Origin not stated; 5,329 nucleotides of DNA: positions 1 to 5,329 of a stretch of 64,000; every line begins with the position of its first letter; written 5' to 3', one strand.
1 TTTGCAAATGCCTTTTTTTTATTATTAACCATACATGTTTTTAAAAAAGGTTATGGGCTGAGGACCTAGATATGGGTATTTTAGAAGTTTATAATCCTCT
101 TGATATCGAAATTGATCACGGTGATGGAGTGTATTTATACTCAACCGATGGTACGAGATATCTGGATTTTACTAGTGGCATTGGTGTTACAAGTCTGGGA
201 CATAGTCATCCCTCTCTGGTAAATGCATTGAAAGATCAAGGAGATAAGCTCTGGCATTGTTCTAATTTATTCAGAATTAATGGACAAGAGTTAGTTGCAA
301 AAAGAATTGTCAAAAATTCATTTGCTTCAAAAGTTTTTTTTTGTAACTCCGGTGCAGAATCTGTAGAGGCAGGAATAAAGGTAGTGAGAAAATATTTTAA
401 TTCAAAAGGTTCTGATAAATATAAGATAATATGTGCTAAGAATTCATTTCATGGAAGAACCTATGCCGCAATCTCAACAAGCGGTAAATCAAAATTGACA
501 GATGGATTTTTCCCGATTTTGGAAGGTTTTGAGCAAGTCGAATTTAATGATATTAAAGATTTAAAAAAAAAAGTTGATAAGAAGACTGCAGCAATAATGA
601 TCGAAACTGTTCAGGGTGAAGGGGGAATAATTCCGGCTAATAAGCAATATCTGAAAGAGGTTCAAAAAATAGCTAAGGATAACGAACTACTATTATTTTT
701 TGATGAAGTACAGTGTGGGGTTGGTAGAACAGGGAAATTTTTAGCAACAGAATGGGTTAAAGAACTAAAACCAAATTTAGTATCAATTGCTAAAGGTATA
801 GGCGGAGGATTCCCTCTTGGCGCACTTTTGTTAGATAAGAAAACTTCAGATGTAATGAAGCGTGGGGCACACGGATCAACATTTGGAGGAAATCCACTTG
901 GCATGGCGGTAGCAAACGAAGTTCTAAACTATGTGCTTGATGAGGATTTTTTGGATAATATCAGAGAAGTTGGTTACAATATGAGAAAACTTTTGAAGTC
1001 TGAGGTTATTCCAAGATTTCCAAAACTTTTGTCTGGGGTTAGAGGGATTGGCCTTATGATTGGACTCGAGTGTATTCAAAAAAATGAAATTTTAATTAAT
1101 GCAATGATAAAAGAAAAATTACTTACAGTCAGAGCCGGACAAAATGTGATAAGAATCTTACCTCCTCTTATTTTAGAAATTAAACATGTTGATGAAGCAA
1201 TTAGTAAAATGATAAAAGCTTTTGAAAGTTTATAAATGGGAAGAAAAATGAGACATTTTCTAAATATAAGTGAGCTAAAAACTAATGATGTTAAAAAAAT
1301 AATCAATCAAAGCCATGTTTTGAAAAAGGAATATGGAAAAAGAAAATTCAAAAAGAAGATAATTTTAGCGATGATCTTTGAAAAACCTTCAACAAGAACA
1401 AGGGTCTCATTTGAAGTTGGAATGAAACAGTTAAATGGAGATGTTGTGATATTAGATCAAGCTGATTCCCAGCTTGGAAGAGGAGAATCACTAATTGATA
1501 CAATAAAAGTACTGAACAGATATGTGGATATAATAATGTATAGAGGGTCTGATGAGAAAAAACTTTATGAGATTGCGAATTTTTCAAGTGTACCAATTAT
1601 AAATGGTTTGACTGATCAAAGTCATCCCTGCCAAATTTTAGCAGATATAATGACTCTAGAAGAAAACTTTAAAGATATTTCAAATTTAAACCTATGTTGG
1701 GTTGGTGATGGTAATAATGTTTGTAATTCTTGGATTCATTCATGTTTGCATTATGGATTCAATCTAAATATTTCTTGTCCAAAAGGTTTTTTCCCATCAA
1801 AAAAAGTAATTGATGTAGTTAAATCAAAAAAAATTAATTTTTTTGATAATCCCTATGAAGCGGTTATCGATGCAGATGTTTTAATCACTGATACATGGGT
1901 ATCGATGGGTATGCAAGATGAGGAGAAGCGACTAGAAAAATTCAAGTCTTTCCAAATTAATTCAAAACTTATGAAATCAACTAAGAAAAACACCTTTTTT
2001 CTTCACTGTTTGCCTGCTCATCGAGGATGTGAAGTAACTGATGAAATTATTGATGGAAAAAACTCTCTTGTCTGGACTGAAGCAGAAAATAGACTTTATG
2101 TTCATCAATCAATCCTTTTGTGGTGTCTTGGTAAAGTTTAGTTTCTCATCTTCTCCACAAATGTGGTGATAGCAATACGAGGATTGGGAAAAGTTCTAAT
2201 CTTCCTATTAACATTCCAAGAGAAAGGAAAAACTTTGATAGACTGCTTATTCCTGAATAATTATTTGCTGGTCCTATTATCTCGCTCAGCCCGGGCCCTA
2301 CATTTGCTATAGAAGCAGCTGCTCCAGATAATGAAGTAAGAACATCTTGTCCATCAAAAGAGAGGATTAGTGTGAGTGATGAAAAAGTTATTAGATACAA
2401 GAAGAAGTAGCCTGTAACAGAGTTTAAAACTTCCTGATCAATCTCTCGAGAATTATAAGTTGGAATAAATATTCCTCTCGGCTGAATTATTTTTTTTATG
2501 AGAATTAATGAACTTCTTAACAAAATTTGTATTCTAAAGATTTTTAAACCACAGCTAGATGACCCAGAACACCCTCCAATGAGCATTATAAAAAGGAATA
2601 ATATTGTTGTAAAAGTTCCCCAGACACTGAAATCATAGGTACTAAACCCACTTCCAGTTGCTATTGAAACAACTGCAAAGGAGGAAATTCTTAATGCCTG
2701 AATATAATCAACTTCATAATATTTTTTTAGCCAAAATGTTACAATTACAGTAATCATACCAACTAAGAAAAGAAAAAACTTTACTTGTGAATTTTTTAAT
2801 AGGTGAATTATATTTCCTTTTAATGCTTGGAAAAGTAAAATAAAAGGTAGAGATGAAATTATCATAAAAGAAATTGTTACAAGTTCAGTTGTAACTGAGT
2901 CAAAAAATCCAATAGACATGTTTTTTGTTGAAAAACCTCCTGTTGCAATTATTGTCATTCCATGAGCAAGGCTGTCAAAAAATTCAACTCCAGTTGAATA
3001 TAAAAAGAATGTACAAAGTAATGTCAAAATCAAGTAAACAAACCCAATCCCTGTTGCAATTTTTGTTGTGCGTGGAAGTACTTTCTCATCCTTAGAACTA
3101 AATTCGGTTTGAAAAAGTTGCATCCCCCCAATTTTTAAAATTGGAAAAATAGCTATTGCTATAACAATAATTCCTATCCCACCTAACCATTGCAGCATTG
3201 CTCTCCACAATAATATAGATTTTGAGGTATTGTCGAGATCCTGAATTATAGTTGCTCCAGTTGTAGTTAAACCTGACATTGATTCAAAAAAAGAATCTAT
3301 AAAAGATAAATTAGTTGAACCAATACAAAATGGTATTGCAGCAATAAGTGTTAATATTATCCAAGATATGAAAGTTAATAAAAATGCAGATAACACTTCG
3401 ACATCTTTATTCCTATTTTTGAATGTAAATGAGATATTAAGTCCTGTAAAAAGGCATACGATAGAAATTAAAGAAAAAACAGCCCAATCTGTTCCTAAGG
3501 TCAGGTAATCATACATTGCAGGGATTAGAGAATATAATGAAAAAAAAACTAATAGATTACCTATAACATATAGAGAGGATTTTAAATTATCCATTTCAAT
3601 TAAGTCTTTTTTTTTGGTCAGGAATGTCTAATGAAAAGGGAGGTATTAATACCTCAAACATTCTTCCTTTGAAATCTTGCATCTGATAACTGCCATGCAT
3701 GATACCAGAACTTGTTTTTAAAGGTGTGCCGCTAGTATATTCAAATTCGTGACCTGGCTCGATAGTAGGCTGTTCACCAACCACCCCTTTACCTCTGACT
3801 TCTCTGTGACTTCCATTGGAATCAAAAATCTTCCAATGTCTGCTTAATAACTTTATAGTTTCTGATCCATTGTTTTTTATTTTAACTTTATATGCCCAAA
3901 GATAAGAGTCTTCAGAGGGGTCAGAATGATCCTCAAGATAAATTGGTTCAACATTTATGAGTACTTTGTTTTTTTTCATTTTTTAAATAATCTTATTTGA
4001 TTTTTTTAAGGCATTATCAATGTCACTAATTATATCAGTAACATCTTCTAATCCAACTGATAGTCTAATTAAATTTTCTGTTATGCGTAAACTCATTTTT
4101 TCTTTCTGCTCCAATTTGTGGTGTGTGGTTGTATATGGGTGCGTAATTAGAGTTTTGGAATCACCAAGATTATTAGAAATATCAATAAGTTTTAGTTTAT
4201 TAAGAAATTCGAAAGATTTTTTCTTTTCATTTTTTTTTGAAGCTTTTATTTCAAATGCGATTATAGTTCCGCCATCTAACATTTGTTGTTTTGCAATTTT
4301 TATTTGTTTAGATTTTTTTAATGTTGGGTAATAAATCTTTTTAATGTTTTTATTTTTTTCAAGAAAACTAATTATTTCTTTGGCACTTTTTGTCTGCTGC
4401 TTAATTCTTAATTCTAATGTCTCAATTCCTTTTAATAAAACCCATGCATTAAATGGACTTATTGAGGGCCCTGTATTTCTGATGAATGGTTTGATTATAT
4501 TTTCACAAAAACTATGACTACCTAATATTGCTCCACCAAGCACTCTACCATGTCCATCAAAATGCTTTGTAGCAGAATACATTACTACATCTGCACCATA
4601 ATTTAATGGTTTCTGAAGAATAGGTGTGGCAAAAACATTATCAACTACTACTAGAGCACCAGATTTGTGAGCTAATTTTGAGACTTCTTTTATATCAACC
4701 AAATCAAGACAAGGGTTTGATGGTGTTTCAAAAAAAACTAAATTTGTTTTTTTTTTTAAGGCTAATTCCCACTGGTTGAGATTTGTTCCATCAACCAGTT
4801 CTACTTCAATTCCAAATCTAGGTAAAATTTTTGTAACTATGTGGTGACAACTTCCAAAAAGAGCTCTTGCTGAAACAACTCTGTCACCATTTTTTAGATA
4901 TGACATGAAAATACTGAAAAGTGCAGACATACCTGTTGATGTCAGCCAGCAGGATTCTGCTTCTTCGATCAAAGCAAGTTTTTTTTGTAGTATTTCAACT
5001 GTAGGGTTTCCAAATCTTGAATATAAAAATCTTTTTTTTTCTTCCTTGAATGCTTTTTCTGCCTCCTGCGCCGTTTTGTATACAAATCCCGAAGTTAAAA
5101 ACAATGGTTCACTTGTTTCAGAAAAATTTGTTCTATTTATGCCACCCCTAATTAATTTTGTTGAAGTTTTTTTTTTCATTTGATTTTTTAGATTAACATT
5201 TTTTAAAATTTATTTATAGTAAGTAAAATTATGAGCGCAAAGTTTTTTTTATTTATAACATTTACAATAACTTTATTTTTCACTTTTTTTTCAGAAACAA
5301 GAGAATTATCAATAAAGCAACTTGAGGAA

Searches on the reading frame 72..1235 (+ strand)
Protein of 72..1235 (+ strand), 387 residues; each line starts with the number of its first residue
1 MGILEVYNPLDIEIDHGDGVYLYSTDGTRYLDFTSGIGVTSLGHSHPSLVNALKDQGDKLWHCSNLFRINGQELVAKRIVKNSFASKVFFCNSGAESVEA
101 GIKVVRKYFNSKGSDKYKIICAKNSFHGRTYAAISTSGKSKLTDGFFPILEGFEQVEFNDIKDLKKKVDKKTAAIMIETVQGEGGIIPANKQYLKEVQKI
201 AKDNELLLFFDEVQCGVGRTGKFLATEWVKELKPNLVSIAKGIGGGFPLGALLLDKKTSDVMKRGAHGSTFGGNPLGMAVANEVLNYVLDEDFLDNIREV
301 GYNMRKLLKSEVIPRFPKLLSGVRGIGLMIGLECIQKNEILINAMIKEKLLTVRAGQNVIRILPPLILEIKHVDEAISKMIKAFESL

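Call 33: search_protein_families(library=ncbifam, proteins=[window:72-1235:+], max_evalue=0.00001)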
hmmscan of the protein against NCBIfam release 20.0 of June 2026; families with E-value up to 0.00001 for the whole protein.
window:72-1235:+ (387 aa): 70 families (the best 25 are shown)
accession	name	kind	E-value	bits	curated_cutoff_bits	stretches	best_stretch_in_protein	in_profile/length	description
NF002325.0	PRK01278.1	subfamily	1.4e-158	527.7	372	1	3-386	6-388/395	acetylornithine transaminase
TIGR00707.1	argD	subfamily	7.9e-132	439.6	410.05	1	4-384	3-380/381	acetylornithine/succinylornithine family transaminase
NF002797.0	PRK02936.1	equivalog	5e-123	410.7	496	1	3-384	4-377/385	acetylornithine transaminase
NF003468.0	PRK05093.1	subfamily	1.2e-113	379.9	522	1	3-386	16-401/405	acetylornithine/succinyldiaminopimelate transaminase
TIGR03246.1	arg_catab_astC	subfamily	3.5e-108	362.1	609.95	1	4-386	11-395/397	acetylornithine/succinylornithine family transaminase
NF002874.0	PRK03244.1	equivalog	2.8e-103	345.8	457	1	4-384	19-392/399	acetylornithine transaminase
NF003273.0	PRK04260.1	equivalog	1.1e-99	333.6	616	1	4-380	5-371/376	acetylornithine transaminase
NF009047.0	PRK12381.1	subfamily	5.4e-99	331.8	630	1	4-386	15-399/406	bifunctional succinylornithine transaminase/acetylornithine transaminase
NF003397.0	PRK04612.1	equivalog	1.5e-92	310.5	735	1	4-382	16-399/408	acetylornithine transaminase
NF004426.0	PRK05769.1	equivalog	2.8e-90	303.2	552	2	168-386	217-439/441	acetyl ornithine aminotransferase family protein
NF002985.0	PRK03715.1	equivalog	1.4e-89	300.6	568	1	4-381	12-388/395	acetylornithine transaminase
TIGR01885.1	Orn_aminotrans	equivalog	2.3e-85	286.7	378.4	1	6-383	15-400/402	ornithine--oxo-acid transaminase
NF045491.1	LysJ_Sulfobales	equivalog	3.3e-84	283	700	1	1-380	1-373/386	[LysW]-aminoadipate semialdehyde/glutamate semialdehyde transaminase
NF003145.0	PRK04073.1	equivalog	7e-83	278.3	656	1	6-384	18-395/396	ornithine--oxo-acid transaminase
NF005993.0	PRK08117.1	subfamily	1.7e-82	277.3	574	2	159-385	193-428/433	aspartate aminotransferase family protein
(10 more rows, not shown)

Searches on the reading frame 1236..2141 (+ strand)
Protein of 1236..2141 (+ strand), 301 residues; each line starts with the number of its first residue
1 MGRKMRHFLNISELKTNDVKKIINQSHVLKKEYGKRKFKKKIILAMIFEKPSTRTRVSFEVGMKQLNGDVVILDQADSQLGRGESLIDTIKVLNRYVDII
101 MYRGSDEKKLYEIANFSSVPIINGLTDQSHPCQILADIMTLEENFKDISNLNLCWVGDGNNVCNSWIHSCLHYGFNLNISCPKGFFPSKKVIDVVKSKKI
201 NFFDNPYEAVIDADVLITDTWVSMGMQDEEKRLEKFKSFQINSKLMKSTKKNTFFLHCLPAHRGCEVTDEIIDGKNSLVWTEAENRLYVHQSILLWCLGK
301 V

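Call 33: search_protein_families(library=ncbifam, proteins=[window:1236-2141:+], max_evalue=0.00001)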
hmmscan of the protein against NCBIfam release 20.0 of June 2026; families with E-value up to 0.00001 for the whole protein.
window:1236-2141:+ (301 aa): 17 families
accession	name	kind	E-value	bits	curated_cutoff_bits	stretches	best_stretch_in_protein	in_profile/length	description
NF001986.0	PRK00779.1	subfamily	6.1e-120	400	306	1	4-300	4-306/307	ornithine carbamoyltransferase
TIGR00658.1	orni_carb_tr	equivalog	1.8e-108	362.3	280.85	1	6-298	1-303/304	ornithine carbamoyltransferase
NF011380.0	PRK14805.1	equivalog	8.1e-79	264.8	421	1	5-298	1-300/302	ornithine carbamoyltransferase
TIGR04384.1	putr_carbamoyl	exception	4.8e-73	246.1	500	1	7-298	1-307/330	putrescine carbamoyltransferase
NF003286.0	PRK04284.1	subfamily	2.3e-69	234.1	515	1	4-299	5-331/332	ornithine carbamoyltransferase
NF002470.0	PRK01713.1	equivalog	1.6e-49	169.1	545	1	4-267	6-283/334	ornithine carbamoyltransferase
TIGR00670.1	asp_carb_tr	equivalog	3.9e-49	167.4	236.95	1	6-295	1-300/304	aspartate carbamoyltransferase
NF002032.1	PRK00856.1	equivalog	4.4e-48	164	263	1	6-295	1-294/297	aspartate carbamoyltransferase catalytic subunit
NF009213.0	PRK12562.1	subfamily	2.3e-47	162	559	1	6-299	7-333/334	ornithine carbamoyltransferase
NF011379.0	PRK14804.1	equivalog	4.3e-46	157.5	373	1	5-297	6-308/311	ornithine carbamoyltransferase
NF003384.0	PRK04523.1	equivalog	9.3e-43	146.5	288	1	4-297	2-332/336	N-acetylornithine carbamoyltransferase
NF006046.0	PRK08192.1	equivalog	5e-30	104.9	512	1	6-293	7-312/339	aspartate carbamoyltransferase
NF010387.0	PRK13814.1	equivalog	1.4e-22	80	660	1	6-292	6-297/310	aspartate carbamoyltransferase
NF008853.0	PRK11891.1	equivalog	3.1e-21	75.5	560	1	7-270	90-367/430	aspartate carbamoyltransferase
NF005538.0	PRK07200.1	equivalog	9.3e-14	51.2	453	1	8-184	24-210/396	knotted carbamoyltransferase YgeW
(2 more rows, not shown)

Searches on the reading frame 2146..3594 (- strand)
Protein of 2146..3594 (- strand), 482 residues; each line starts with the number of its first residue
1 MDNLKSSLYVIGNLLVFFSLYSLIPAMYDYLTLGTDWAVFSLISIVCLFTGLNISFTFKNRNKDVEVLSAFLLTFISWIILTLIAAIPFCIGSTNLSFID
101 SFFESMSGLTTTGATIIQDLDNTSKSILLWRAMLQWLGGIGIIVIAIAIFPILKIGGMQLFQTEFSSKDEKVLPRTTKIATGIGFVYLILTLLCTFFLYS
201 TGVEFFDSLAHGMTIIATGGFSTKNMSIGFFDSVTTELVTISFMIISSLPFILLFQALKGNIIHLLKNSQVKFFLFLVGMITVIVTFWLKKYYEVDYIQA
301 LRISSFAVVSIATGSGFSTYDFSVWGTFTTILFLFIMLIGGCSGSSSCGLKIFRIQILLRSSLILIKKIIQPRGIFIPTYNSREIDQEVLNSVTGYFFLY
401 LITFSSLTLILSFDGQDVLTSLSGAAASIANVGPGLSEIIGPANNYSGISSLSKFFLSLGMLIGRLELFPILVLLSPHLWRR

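Call 33: search_protein_families(library=ncbifam, proteins=[window:2146-3594:-], max_evalue=0.00001)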
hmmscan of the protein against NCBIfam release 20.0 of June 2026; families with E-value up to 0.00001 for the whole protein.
window:2146-3594:- (482 aa): 2 families
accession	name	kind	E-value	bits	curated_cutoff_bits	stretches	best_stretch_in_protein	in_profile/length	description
NF008020.0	PRK10750.1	equivalog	1.8e-90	304.4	866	1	8-481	7-482/483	Trk system potassium transporter TrkH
TIGR00933.1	2a38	subfamily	1.8e-88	297.3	331.15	1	85-465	2-391/391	TrkH family potassium uptake protein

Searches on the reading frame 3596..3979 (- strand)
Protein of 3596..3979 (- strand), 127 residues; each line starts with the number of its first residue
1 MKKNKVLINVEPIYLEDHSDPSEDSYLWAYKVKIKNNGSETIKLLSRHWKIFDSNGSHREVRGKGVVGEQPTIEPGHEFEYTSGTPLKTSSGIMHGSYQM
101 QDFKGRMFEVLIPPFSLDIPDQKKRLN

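Call 33: search_protein_families(library=ncbifam, proteins=[window:3596-3979:-], max_evalue=0.00001)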
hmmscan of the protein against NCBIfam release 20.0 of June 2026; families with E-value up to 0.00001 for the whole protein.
window:3596-3979:- (127 aa): 1 family
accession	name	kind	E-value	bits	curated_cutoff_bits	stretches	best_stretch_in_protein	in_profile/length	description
NF003967.1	PRK05461.1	equivalog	8.5e-49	164.6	106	1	3-121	2-120/123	Co2+/Mg2+ efflux protein ApaG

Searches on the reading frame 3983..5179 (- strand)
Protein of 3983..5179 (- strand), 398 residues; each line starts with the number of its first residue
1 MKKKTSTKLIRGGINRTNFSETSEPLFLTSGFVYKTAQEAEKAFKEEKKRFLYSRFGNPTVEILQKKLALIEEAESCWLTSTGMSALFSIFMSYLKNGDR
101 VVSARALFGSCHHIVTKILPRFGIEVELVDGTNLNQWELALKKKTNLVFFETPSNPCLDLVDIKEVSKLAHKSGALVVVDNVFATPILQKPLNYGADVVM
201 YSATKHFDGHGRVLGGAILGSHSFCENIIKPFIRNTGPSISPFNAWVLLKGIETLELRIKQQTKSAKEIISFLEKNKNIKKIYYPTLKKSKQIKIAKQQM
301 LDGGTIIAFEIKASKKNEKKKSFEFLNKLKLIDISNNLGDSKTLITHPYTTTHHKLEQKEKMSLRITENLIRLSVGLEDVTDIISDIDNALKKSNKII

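Call 33: search_protein_families(library=ncbifam, proteins=[window:3983-5179:-], max_evalue=0.00001)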
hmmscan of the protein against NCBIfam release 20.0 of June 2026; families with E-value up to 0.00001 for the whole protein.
window:3983-5179:- (398 aa): 49 families (the best 25 are shown)
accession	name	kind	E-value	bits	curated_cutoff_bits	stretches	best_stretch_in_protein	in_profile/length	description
NF005870.0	PRK07810.1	equivalog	6e-168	558.5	618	1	5-392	19-406/406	O-succinylhomoserine sulfhydrylase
TIGR01325.1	O_suc_HS_sulf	equivalog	3.8e-158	526.1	510.05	1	7-391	2-380/380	O-succinylhomoserine sulfhydrylase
NF005696.0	PRK07504.1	equivalog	1.7e-152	507.8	675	1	4-394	10-396/397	O-succinylhomoserine sulfhydrylase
NF006003.0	PRK08133.1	equivalog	8.1e-149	495.6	522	1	4-392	11-395/396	O-succinylhomoserine sulfhydrylase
TIGR01328.1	met_gam_lyase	equivalog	3.5e-110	368.5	549.7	1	4-392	3-389/391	methionine gamma-lyase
NF004876.0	PRK06234.1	subfamily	6.5e-110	367.9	666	1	5-393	9-397/400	methionine gamma-lyase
NF006097.0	PRK08249.1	equivalog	5.3e-103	344.5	600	1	3-394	9-396/402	cystathionine gamma-synthase family protein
TIGR01326.1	OAH_OAS_sulfhy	subfamily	1.7e-102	343.3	495.1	2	6-224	3-222/418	O-acetylhomoserine aminocarboxypropyltransferase/cysteine synthase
NF005695.0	PRK07503.1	equivalog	2e-102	342.9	666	1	23-395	29-398/403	methionine gamma-lyase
NF005263.0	PRK06767.1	equivalog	6.1e-101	338.2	617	1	2-396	3-388/392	methionine gamma-lyase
NF006347.0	PRK08574.1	equivalog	9.5e-93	311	477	1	5-393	3-384/385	cystathionine gamma-synthase family protein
TIGR02080.1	O_succ_thio_ly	equivalog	3.1e-91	305.9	504.55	1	3-392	2-380/382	cystathionine gamma-synthase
NF041088.1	ala_glut_racmase_Arch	equivalog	1e-90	304.5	629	1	15-393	13-380/381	bifunctional L-alanine/L-glutamate racemase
NF006004.0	PRK08134.1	equivalog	1.4e-90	304.1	636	2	23-224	28-229/433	O-acetylhomoserine aminocarboxypropyltransferase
NF006096.0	PRK08248.1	equivalog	5.9e-88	295.4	726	2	21-224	26-229/431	homocysteine synthase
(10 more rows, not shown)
